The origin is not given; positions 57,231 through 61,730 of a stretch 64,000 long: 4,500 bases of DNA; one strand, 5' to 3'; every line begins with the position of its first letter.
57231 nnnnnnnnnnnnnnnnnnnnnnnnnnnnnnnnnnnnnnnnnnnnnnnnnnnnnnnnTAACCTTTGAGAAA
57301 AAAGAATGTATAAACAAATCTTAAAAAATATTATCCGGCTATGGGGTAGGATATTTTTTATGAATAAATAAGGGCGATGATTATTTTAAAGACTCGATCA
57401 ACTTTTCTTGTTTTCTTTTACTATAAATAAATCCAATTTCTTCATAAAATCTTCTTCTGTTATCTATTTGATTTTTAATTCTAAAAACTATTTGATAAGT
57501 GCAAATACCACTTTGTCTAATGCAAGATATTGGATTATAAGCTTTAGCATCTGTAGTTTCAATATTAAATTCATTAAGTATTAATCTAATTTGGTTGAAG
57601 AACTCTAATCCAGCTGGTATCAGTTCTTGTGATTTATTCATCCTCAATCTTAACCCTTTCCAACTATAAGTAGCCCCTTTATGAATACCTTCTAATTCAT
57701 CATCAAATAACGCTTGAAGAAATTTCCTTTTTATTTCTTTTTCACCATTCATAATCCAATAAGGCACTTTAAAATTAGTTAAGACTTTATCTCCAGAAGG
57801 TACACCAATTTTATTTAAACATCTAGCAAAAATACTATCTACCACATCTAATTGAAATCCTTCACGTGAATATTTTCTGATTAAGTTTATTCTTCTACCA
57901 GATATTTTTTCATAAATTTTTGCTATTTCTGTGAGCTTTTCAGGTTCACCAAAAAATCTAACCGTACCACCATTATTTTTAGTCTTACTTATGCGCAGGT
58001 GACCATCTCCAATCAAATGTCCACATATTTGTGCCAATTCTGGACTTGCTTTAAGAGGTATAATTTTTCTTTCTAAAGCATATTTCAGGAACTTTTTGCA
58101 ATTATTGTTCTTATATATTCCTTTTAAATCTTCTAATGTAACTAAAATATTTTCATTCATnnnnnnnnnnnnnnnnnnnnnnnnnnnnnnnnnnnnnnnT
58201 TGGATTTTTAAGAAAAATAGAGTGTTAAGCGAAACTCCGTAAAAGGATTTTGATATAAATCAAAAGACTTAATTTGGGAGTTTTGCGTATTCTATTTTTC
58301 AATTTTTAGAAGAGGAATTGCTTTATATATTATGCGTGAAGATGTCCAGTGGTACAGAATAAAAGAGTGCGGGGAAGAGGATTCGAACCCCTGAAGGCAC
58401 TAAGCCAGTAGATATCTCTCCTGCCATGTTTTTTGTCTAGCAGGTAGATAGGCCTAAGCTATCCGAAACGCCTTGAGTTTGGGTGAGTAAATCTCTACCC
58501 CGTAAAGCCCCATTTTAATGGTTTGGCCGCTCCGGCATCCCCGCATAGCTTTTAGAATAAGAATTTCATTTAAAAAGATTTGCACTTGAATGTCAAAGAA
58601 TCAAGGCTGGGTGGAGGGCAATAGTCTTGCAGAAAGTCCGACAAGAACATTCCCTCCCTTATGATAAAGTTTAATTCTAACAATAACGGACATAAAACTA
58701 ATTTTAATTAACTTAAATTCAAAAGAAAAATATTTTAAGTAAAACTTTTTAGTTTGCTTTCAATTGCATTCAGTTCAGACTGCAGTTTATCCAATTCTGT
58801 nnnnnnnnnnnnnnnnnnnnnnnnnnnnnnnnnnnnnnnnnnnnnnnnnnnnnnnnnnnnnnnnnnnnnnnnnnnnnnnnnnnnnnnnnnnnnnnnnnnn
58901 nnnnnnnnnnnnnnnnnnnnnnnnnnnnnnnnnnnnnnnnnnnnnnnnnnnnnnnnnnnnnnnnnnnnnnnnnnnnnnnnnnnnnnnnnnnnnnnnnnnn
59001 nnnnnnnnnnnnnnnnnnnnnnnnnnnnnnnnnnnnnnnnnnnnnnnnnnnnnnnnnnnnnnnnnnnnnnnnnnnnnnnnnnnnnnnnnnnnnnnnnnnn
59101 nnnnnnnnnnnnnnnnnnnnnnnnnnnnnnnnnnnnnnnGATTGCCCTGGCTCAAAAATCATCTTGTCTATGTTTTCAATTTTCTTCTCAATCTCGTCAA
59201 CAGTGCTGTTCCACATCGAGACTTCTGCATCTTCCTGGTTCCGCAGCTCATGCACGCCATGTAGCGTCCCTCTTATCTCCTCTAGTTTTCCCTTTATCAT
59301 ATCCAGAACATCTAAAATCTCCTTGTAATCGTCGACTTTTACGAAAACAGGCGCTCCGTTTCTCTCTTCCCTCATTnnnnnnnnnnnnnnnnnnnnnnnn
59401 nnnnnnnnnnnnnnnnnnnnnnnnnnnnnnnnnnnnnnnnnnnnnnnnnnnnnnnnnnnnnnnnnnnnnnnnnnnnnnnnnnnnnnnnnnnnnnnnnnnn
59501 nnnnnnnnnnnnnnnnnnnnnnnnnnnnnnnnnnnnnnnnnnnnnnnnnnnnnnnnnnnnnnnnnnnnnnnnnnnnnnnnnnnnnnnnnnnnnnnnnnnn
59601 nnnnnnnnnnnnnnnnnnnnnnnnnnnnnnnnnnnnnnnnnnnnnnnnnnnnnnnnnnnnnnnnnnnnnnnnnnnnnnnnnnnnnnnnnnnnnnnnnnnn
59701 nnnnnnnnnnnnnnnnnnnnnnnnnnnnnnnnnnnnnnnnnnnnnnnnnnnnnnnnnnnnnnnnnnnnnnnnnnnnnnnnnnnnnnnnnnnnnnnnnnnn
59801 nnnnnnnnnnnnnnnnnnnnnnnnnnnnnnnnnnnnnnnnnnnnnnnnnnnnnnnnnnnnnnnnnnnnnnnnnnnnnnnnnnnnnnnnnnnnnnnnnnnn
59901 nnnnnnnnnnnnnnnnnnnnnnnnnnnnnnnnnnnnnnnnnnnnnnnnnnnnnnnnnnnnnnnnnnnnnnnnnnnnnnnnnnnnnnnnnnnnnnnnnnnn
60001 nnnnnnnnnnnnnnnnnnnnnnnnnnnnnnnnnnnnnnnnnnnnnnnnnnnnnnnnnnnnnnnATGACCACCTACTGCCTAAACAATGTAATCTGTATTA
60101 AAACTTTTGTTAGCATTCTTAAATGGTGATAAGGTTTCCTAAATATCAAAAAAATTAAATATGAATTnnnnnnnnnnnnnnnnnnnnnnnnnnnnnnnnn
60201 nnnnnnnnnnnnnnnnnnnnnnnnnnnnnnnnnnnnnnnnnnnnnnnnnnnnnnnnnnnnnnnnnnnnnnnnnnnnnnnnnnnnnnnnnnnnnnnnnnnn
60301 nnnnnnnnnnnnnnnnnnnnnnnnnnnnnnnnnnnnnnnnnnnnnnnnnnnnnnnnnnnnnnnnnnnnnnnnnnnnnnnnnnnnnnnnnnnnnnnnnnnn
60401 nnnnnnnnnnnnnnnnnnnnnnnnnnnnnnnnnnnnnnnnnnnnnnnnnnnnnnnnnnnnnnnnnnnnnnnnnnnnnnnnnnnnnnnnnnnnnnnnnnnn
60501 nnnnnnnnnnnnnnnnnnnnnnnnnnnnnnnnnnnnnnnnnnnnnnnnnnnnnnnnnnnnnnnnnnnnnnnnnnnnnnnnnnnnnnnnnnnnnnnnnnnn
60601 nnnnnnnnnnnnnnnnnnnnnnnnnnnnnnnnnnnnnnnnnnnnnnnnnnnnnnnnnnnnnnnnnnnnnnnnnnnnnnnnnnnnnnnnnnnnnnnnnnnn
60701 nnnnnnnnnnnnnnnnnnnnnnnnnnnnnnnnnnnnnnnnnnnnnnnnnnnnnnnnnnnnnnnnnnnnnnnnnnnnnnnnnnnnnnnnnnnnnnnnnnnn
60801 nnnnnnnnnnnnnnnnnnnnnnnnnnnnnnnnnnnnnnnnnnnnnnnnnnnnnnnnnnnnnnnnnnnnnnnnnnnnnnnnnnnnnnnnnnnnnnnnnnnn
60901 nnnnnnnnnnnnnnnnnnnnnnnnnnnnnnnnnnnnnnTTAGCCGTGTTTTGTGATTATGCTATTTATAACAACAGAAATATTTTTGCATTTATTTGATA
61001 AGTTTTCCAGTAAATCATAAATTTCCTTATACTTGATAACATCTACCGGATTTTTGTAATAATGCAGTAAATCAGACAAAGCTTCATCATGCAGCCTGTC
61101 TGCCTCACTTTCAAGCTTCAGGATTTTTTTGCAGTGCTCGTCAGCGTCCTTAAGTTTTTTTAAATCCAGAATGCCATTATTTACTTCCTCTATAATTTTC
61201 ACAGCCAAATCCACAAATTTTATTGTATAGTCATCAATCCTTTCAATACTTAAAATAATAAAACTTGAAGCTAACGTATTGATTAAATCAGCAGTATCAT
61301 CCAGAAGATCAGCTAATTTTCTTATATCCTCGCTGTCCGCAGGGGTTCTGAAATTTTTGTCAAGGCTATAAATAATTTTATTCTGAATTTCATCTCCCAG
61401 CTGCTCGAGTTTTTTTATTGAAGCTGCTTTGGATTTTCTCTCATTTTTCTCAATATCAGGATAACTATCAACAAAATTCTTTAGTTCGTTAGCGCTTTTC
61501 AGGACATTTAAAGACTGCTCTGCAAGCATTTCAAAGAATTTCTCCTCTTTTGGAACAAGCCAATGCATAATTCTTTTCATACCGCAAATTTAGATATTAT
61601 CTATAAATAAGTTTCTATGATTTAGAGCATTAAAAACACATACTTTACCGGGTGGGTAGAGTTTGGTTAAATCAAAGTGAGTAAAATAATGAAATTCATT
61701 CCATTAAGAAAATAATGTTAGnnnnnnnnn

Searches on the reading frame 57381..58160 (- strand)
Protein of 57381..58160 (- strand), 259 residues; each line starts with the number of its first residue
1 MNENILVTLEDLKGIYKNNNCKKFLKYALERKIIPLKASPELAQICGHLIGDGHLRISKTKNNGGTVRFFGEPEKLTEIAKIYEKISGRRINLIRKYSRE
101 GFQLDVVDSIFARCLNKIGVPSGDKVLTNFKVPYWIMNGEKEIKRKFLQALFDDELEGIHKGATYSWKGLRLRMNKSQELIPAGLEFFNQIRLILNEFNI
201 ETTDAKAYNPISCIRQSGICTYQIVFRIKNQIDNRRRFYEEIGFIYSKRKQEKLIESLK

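Call 12: search_protein_families(library=pfam, proteins=[window:57381-58160:-])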
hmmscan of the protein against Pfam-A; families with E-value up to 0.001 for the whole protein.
window:57381-58160:- (259 aa): 0 families

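Call 26: search_protein_families(library=pfam, max_evalue=1, proteins=[window:57381-58160:-])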
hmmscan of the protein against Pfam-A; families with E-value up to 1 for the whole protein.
window:57381-58160:- (259 aa): 1 family
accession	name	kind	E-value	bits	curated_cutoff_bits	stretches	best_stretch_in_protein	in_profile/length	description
PF14528.11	LAGLIDADG_3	-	0.025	15.3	22.5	0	185-243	33-82/82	LAGLIDADG-like domain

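Call 71: search_protein_families(library=ncbifam, max_evalue=0.01, proteins=[window:57381-58160:-])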
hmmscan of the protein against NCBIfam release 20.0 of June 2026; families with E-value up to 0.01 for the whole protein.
window:57381-58160:- (259 aa): 2 families
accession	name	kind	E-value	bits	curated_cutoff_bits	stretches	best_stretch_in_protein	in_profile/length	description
NF038162.1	RtcB_rel_intein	exception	3.1e-26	91.6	1150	1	19-254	213-454/961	intein-containing RtcB family protein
NF003158.0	PRK04132.1-3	equivalog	2.6e-10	38.1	1750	1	41-254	936-1143/1437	replication factor C small subunit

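Call 76: search_solved_structures(query=window:57381-58160:-, max_evalue=1)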
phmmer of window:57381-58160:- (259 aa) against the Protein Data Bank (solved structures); distinct sequences matched with E-value up to 1: 3.
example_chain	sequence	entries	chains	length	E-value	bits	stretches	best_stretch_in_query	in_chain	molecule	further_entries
2dt4_A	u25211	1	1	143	0.34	13.4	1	13-57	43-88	Hypothetical protein PH0802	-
1e4r_A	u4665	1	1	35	0.51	12.8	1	209-225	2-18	Beta-defensin 8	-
1vkh_A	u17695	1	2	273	0.73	12.3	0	213-250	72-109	putative serine hydrolase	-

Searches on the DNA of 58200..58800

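Call 10: search_rna_families(source=window, start=58200, end=58800, threshold=evalue, max_evalue=10, show_alignments=3)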
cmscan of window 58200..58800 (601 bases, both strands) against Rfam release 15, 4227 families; matches with E-value up to 10: 3.
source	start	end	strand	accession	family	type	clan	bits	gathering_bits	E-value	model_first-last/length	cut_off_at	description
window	58212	58300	-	RF03436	mir-759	Gene; miRNA;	-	16.5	100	6.2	1-89/89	no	mir-759 microRNA precursor family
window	58571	58593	-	RF03388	mir-9418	Gene; miRNA;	-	15.6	82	8.3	1-61/61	no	mir-9418 microRNA precursor family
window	58329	58448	+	RF02175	SMAD5-AS1_3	Gene; lncRNA;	-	14.7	60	0.81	1-125/125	no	SMAD5 antisense RNA 1 conserved region 3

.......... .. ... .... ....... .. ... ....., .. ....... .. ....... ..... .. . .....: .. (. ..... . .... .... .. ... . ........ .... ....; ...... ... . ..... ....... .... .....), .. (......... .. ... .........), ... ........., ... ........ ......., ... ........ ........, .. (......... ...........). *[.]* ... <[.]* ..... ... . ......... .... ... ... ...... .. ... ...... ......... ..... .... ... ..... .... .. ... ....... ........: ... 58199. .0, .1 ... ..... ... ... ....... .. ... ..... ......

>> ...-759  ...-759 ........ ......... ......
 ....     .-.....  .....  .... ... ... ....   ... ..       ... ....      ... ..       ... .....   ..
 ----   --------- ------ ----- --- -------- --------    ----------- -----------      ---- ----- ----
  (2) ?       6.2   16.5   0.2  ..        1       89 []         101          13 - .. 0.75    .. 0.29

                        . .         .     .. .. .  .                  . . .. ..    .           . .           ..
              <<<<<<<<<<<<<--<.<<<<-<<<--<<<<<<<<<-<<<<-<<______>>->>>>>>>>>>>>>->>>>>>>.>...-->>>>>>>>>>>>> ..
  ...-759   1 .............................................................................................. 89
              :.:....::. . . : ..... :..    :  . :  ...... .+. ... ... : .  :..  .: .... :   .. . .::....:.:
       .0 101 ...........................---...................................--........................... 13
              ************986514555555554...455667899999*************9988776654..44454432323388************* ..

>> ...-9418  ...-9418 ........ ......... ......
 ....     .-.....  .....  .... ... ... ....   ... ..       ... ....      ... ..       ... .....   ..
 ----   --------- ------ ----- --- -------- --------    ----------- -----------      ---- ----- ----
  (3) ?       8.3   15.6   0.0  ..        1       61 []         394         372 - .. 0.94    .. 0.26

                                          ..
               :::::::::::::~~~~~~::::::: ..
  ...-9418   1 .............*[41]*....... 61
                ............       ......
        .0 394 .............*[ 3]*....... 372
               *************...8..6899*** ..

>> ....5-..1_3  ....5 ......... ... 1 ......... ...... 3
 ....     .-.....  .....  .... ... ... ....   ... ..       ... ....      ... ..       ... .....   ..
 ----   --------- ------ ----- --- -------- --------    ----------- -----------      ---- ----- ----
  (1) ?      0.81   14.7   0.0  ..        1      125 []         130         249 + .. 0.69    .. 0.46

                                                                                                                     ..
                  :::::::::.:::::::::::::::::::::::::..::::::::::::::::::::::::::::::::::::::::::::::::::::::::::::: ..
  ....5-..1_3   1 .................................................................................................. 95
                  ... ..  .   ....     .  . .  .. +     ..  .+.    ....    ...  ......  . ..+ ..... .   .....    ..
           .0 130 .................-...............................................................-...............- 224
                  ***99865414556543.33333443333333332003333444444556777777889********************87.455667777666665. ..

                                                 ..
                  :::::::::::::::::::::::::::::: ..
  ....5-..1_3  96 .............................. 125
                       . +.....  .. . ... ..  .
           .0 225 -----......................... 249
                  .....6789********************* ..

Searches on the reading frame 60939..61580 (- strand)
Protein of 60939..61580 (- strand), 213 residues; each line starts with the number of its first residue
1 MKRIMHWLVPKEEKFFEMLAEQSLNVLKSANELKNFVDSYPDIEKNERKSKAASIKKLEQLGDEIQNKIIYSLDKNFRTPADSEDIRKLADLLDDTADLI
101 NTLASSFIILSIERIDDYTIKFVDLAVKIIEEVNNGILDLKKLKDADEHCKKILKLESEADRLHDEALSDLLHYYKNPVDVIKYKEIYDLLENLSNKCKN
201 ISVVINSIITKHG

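Call 85: search_protein_families(library=pfam, max_evalue=0.001, proteins=[window:60939-61580:-])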
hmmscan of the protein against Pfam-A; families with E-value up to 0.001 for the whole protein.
window:60939-61580:- (213 aa): 2 families
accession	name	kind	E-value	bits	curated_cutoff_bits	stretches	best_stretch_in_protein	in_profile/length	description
PF01865.21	PhoU_div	-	6.5e-20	71.8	24.4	1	10-209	8-212/214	Protein of unknown function DUF47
PF01972.22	SDH_protease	-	8.1e-05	22.2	31.3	1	113-194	177-259/286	ClpP-like SDH-type serine proteinase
